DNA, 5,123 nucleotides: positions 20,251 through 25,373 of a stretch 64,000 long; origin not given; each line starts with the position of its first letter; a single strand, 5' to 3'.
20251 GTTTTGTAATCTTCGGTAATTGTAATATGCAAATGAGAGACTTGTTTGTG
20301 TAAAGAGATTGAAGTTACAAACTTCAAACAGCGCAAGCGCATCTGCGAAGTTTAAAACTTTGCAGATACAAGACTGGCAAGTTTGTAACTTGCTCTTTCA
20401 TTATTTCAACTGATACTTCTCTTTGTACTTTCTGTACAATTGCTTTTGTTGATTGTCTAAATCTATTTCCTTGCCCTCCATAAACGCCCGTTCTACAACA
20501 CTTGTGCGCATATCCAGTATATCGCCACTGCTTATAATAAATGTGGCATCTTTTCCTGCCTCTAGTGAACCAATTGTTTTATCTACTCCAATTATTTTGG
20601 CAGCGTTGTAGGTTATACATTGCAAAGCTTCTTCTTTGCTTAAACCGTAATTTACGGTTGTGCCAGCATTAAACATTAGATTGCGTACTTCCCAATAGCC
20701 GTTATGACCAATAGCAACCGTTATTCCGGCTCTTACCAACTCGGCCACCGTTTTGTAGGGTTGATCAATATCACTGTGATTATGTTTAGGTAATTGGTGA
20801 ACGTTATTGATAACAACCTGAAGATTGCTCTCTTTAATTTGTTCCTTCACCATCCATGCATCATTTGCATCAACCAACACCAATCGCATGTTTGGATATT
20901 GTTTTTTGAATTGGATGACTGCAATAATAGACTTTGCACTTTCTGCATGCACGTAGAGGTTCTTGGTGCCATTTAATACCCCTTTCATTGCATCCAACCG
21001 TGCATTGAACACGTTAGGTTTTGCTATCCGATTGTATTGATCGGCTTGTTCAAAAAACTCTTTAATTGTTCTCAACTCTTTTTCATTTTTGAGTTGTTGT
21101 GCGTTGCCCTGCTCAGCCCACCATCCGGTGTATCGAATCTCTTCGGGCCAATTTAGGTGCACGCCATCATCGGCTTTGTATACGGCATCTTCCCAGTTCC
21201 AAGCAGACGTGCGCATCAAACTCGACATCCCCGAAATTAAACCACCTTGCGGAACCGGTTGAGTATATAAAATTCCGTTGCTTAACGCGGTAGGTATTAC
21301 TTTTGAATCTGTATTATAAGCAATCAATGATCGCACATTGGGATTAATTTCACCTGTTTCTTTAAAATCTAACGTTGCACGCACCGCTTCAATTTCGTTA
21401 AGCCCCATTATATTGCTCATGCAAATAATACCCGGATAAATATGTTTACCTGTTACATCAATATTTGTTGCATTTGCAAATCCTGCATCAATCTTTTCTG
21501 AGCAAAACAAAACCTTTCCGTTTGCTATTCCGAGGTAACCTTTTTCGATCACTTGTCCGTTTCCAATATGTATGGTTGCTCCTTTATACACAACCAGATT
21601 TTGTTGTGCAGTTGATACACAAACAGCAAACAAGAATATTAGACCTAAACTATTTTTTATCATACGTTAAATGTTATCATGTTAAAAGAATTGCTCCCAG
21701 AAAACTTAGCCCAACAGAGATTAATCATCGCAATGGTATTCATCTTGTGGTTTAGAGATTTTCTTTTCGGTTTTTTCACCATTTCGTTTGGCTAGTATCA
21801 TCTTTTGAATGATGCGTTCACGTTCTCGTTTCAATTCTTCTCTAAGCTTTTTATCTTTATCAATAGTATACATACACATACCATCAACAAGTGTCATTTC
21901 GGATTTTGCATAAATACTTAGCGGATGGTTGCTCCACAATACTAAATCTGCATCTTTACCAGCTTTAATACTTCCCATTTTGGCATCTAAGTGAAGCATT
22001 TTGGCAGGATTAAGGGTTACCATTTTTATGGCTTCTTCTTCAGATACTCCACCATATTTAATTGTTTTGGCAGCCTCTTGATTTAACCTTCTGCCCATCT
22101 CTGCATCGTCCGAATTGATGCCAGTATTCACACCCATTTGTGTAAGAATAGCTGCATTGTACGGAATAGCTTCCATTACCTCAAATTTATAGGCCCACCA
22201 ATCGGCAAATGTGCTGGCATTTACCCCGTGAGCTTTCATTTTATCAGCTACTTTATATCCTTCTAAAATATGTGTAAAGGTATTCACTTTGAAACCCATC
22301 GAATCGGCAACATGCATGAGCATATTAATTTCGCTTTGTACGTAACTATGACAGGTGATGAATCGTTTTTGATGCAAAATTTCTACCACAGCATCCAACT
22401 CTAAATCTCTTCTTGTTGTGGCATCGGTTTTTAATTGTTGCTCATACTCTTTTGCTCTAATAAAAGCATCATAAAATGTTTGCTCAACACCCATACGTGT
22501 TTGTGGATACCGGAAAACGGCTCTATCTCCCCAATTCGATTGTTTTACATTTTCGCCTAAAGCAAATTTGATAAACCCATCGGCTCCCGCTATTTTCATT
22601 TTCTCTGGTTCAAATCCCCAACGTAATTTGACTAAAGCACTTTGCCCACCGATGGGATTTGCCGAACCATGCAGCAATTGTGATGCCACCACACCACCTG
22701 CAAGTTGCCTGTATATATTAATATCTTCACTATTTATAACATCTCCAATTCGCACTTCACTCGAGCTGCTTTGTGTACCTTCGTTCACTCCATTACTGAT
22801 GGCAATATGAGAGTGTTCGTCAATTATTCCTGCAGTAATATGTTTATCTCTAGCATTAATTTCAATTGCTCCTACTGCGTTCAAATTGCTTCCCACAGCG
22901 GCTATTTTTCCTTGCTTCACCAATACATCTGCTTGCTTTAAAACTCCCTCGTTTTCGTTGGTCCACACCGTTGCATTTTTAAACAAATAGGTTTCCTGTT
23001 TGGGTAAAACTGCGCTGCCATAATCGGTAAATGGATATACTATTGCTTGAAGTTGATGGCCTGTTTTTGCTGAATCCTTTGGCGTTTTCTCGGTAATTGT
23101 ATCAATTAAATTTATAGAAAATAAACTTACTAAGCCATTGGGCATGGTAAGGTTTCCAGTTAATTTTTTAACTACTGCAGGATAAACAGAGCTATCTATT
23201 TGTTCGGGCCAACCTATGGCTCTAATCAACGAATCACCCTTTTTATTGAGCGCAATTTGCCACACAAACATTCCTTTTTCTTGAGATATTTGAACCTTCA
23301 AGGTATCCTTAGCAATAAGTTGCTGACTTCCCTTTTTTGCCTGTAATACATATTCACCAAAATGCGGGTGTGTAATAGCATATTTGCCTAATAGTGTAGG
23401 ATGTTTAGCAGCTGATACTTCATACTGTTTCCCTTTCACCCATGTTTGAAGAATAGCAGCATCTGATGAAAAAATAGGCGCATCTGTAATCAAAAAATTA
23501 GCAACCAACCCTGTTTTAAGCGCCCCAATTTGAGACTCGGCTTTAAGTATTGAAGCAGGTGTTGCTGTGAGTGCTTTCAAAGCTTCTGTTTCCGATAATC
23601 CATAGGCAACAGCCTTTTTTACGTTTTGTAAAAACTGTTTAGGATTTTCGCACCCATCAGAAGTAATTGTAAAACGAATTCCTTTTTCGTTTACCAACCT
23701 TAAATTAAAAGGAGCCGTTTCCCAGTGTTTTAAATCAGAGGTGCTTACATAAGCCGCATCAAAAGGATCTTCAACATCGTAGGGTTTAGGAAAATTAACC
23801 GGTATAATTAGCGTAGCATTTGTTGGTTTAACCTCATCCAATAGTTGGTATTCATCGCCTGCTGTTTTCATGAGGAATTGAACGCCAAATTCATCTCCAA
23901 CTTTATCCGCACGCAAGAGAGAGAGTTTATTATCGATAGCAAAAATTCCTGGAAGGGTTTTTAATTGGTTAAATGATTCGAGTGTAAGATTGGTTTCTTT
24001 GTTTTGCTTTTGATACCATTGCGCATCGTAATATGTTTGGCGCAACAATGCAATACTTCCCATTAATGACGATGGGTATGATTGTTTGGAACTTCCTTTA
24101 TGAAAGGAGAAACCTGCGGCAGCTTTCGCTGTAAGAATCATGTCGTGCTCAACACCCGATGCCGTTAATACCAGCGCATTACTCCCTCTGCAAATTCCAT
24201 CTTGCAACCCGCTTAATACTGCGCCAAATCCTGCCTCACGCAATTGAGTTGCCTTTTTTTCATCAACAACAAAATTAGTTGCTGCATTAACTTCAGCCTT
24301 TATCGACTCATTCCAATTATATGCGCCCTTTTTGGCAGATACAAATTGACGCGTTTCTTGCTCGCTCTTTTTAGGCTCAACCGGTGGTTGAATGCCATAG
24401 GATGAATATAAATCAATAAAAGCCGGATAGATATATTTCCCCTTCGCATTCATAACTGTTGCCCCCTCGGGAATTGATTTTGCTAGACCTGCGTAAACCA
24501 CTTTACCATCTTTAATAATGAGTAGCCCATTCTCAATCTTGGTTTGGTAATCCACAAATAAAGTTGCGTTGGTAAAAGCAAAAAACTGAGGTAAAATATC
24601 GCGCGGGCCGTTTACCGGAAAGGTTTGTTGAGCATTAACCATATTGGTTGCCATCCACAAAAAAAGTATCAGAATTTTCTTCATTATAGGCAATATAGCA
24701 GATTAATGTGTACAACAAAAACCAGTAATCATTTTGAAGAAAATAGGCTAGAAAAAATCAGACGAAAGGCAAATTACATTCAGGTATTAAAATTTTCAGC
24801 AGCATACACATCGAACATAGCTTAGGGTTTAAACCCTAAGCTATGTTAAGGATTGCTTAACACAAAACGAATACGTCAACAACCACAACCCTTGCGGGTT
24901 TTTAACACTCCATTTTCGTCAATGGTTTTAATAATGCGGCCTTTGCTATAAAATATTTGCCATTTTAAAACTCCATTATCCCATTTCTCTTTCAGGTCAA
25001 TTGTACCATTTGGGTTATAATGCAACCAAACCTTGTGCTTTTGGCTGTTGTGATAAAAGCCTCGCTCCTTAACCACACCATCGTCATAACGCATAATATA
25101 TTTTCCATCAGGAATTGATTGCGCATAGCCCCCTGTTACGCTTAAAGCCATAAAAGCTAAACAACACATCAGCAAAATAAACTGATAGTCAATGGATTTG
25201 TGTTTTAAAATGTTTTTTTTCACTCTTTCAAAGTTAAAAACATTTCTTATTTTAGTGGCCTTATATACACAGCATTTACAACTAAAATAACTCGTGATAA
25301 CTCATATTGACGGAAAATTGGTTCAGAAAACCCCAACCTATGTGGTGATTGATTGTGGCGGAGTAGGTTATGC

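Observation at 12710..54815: Pattern: toxin-like or effector genes carry single inactivating lesions while partner or regulator genes are intact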

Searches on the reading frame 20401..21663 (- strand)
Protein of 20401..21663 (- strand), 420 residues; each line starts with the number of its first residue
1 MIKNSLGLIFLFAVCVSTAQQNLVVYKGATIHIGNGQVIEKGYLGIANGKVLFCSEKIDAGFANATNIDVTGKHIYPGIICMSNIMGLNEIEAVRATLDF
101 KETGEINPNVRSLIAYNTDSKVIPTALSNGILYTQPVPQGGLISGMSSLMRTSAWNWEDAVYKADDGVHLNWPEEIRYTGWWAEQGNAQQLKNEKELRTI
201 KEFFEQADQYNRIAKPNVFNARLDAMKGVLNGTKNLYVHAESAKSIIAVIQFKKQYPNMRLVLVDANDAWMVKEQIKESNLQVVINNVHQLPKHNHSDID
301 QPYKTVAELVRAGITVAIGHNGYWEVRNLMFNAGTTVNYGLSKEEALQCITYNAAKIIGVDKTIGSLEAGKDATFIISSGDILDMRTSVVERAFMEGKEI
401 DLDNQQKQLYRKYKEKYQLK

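Call 11: search_protein_families(library=pfam, max_evalue=0.0001, proteins=[window:20401-21663:-])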
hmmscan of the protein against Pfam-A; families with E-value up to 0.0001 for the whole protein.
window:20401-21663:- (420 aa): 2 families
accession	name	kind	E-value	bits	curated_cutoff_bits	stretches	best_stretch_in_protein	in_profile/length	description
PF01979.26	Amidohydro_1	-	1.7e-11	44.4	25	1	264-382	201-322/345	Amidohydrolase family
PF07969.17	Amidohydro_3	-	7.1e-07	29.5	29.7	1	304-388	357-454/472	Amidohydrolase family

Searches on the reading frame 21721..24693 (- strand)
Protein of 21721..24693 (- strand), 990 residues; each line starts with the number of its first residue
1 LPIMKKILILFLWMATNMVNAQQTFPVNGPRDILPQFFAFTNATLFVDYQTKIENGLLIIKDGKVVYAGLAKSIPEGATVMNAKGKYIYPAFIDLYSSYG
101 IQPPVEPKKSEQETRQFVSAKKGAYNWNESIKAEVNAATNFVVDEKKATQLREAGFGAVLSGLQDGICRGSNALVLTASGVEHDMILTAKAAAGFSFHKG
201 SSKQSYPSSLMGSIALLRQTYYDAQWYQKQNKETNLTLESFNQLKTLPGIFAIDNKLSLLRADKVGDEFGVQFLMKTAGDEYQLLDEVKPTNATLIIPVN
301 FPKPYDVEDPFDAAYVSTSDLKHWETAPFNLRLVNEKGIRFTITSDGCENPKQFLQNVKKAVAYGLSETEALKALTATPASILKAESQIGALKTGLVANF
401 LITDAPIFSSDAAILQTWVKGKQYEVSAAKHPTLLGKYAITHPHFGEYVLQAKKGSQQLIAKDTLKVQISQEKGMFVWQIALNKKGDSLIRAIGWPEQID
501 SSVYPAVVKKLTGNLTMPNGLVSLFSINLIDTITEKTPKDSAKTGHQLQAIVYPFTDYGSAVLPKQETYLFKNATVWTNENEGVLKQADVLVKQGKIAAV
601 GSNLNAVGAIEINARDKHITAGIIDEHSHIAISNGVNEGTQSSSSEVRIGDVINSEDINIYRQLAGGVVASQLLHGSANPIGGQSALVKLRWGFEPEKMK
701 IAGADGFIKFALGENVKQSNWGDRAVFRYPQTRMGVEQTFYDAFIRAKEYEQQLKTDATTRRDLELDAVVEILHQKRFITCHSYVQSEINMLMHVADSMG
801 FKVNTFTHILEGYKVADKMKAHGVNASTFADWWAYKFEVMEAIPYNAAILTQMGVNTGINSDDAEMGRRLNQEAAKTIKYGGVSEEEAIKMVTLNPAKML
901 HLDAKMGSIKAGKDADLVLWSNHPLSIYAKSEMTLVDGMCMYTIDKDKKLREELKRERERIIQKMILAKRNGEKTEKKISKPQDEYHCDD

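Call 12: search_protein_families(library=pfam, max_evalue=0.0001, proteins=[window:21721-24693:-])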
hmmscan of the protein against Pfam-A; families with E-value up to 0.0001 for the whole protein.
window:21721-24693:- (990 aa): 2 families
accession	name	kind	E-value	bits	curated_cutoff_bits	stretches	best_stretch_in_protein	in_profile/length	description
PF01979.26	Amidohydro_1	-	1.6e-26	93.9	25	2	849-930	237-328/345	Amidohydrolase family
PF07969.17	Amidohydro_3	-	2e-22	80.8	29.7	2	883-942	407-472/472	Amidohydrolase family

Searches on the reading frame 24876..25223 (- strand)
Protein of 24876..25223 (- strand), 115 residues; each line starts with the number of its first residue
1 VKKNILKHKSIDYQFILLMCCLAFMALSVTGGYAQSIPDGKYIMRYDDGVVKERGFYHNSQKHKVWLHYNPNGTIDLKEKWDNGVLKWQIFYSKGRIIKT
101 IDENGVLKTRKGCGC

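Call 12: search_protein_families(library=pfam, max_evalue=0.0001, proteins=[window:24876-25223:-])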
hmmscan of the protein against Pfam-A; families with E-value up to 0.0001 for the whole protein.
window:24876-25223:- (115 aa): 1 family
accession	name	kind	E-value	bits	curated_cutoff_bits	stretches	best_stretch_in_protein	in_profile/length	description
PF07661.19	MORN_2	-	1.7e-06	28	29.6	0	39-59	2-22/22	MORN repeat variant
